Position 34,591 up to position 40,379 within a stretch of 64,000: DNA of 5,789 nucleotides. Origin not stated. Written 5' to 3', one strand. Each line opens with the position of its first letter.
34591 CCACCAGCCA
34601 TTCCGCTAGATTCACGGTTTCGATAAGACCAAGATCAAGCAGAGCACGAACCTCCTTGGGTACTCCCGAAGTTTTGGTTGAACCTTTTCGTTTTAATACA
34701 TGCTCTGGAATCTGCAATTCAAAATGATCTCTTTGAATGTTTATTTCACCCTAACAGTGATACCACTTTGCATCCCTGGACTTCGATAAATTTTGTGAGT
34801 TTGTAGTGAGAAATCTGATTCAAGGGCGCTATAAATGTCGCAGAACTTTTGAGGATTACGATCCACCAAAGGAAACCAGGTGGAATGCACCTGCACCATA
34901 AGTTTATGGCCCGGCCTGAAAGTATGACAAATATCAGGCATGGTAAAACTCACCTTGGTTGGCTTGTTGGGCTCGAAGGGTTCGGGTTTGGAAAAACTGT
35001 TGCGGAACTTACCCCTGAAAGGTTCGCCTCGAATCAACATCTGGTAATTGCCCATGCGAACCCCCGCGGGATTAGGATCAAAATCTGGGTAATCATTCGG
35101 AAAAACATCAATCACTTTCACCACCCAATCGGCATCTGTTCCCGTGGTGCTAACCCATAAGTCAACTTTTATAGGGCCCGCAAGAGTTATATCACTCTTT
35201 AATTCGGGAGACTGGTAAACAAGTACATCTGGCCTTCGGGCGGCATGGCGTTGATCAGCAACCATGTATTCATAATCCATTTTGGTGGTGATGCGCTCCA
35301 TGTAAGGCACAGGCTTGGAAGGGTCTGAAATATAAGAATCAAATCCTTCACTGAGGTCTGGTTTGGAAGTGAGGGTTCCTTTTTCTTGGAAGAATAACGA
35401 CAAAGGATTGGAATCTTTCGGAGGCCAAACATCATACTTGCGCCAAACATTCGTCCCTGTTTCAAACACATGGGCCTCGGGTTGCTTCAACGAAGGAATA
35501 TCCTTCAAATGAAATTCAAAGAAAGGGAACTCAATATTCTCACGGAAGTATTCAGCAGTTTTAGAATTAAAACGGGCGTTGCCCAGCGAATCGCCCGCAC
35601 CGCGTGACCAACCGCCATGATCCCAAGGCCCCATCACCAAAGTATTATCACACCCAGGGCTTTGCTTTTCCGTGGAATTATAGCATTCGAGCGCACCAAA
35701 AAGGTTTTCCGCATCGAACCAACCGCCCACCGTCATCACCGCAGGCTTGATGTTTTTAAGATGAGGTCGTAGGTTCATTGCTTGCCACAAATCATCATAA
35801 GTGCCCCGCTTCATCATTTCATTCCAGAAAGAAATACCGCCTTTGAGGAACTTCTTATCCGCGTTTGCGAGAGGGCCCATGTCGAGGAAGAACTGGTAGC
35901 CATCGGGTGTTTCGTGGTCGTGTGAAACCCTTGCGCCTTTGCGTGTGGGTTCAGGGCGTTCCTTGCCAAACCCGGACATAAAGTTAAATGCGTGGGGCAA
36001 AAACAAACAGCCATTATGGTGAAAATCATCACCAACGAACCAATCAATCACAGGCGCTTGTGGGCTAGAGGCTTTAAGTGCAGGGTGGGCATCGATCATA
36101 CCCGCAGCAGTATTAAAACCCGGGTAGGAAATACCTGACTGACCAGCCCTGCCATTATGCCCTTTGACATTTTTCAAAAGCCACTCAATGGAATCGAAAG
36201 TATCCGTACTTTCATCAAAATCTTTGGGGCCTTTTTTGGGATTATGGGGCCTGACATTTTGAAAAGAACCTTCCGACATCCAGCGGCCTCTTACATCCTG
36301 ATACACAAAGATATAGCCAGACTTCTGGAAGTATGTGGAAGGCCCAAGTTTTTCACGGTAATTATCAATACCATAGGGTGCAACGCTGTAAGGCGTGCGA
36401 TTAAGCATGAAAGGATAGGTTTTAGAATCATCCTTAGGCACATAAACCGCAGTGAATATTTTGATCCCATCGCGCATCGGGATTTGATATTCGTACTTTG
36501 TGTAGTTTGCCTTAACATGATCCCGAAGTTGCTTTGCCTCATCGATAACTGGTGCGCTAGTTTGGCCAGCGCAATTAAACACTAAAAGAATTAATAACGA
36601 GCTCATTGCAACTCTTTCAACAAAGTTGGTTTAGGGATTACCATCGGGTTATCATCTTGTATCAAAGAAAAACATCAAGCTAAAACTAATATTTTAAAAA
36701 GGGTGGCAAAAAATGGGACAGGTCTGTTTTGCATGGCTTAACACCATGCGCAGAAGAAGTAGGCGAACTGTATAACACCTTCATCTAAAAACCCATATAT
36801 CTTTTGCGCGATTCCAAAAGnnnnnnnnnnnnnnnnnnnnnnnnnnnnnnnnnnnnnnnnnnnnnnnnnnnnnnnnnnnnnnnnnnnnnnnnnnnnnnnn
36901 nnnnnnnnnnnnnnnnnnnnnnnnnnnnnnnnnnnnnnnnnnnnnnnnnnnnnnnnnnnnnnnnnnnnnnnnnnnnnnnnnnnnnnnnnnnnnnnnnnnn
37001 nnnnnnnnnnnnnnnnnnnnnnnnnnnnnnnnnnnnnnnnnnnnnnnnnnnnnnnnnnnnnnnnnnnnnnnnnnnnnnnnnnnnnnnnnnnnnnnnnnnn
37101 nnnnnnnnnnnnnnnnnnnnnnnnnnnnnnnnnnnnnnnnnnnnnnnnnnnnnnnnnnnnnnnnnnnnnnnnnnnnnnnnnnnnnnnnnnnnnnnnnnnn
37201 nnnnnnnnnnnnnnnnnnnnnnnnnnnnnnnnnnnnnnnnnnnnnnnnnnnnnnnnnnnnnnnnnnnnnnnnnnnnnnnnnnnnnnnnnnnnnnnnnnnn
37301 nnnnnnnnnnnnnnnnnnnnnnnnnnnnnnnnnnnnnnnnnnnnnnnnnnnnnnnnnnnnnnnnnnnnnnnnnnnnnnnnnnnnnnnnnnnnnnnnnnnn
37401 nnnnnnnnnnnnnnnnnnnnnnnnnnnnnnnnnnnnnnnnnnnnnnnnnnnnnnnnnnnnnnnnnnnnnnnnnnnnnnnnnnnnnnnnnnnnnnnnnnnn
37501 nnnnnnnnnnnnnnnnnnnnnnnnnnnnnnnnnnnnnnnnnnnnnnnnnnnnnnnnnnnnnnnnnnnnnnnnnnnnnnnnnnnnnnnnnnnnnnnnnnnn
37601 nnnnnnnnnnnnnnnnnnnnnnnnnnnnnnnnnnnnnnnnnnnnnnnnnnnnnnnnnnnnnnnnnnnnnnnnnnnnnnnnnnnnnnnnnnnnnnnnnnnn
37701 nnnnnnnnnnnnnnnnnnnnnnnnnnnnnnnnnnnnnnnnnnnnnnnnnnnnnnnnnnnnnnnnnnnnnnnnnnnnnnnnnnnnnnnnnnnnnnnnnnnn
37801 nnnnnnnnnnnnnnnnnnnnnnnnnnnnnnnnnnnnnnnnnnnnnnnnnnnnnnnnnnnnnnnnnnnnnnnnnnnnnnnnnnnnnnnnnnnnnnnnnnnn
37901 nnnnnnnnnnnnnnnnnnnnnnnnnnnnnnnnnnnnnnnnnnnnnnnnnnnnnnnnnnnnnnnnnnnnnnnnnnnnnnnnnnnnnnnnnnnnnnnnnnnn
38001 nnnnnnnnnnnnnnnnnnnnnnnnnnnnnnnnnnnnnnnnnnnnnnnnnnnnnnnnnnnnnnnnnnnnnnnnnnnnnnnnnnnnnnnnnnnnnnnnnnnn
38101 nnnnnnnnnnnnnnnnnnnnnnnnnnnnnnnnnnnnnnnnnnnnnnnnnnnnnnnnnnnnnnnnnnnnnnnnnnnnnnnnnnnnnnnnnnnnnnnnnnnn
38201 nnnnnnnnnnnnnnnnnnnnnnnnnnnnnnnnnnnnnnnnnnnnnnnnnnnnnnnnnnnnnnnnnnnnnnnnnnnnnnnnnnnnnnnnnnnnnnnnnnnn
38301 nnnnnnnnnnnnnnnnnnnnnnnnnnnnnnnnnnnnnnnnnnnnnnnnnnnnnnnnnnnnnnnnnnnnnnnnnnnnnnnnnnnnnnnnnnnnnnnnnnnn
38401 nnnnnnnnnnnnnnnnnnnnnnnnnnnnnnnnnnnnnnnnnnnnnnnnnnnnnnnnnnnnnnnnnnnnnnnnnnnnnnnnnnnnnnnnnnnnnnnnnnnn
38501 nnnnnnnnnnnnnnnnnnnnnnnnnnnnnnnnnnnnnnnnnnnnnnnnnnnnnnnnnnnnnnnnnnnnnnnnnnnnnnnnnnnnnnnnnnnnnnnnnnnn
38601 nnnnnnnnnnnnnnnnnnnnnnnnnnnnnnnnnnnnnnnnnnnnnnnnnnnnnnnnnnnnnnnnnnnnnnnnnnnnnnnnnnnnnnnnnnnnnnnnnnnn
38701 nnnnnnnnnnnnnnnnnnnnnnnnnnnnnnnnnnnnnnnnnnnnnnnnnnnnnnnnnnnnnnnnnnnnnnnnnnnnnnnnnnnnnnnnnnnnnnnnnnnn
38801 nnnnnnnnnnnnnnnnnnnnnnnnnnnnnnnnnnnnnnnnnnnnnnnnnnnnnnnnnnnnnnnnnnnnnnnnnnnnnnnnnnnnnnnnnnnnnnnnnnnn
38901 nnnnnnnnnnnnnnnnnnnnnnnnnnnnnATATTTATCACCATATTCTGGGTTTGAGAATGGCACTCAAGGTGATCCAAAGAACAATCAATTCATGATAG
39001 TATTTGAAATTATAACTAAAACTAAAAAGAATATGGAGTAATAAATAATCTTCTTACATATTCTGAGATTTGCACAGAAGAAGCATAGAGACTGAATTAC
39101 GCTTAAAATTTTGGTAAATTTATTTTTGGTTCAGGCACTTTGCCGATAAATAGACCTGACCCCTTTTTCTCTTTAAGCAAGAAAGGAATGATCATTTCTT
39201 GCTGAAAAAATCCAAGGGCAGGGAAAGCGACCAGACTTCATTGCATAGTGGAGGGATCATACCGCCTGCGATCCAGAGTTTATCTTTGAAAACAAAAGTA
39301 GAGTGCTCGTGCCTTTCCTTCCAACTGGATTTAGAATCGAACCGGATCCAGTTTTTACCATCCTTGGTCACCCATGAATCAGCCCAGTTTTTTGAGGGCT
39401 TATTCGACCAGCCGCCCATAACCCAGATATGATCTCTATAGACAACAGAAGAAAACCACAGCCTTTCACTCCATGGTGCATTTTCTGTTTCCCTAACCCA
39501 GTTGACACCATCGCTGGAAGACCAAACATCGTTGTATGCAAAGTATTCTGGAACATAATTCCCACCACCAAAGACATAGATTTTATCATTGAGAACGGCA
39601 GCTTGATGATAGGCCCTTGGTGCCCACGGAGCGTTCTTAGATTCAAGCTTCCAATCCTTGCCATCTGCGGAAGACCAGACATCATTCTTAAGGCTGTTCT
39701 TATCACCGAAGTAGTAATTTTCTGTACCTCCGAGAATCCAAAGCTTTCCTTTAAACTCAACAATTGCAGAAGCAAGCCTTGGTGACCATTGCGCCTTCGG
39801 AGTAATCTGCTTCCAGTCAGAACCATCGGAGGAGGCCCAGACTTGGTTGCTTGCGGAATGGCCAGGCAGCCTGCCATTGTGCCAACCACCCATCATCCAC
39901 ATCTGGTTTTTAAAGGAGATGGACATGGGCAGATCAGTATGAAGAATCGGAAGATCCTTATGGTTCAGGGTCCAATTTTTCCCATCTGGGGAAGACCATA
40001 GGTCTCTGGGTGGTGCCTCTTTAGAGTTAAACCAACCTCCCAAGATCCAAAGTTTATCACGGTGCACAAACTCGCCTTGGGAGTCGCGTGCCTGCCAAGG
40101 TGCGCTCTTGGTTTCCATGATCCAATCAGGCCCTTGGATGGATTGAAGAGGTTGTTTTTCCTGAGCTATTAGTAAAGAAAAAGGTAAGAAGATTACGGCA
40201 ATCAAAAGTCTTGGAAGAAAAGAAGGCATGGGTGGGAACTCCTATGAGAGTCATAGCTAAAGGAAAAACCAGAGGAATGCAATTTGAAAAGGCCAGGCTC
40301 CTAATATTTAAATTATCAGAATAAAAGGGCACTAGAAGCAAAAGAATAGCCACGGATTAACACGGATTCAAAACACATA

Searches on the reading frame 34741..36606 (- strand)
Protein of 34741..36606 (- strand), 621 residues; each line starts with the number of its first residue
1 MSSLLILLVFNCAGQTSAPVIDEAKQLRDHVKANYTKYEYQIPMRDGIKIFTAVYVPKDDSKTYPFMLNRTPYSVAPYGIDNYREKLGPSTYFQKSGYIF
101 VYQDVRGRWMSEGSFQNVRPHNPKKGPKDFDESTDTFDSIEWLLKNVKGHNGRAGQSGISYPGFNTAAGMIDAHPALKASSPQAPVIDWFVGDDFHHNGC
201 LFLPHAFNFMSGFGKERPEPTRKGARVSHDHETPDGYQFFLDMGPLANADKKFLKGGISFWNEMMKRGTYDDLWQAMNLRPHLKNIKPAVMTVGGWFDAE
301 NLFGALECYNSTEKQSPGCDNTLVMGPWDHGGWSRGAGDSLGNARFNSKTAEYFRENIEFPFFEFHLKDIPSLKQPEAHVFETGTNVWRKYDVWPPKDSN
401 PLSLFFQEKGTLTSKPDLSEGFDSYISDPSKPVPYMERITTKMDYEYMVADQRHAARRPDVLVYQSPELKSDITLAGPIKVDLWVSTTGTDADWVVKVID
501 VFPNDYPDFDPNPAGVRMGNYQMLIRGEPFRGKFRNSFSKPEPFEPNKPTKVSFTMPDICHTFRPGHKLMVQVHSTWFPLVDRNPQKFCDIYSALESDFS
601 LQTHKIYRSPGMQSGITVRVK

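Call 80: search_protein_families(library=pfam, proteins=[window:34741-36606:-], max_evalue=0.00001)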
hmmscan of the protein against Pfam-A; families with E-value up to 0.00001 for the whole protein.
window:34741-36606:- (621 aa): 2 families
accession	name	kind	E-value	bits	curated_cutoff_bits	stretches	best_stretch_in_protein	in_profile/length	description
PF02129.25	Peptidase_S15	-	1.4e-46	159.7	23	1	46-331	1-261/262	X-Pro dipeptidyl-peptidase (S15 family)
PF08530.16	PepX_C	-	7.5e-28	98.4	22.5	1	376-590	7-193/217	X-Pro dipeptidyl-peptidase C-terminal non-catalytic domain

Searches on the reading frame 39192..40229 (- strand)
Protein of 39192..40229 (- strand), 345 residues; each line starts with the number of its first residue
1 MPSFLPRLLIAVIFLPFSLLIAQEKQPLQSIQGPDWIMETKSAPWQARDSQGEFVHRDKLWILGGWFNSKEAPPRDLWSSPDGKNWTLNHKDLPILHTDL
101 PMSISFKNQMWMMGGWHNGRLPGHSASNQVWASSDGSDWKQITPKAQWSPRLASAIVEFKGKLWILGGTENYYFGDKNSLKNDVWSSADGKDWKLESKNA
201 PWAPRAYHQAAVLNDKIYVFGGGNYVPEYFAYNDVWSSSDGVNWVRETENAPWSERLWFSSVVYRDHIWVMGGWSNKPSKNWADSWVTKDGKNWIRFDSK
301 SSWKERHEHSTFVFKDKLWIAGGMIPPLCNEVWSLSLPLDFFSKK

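Call 80: search_protein_families(library=pfam, proteins=[window:39192-40229:-], max_evalue=0.00001)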
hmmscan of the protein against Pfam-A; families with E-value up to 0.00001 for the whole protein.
window:39192-40229:- (345 aa): 5 families
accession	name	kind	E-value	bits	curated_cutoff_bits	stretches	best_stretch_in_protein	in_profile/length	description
PF24681.1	Kelch_KLHDC2_KLHL20_DRC7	-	6.1e-24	85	50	2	189-337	34-186/221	KLHDC2/KLHL20/DRC7 Kelch-repeats domain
PF01344.31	Kelch_1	-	6.1e-18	64.4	20.1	0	204-229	1-23/46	Kelch motif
PF13964.12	Kelch_6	-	9.6e-18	63.9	25.3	0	204-236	1-31/50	Kelch motif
PF24981.1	Beta-prop_ATRN-LZTR1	-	6.9e-17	62.1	50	2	110-277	1-171/289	Attractin/LZTR1 beta-propeller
PF13418.12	Kelch_4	-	2.3e-09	37.5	21.6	0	204-236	1-32/49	Galactose oxidase, central domain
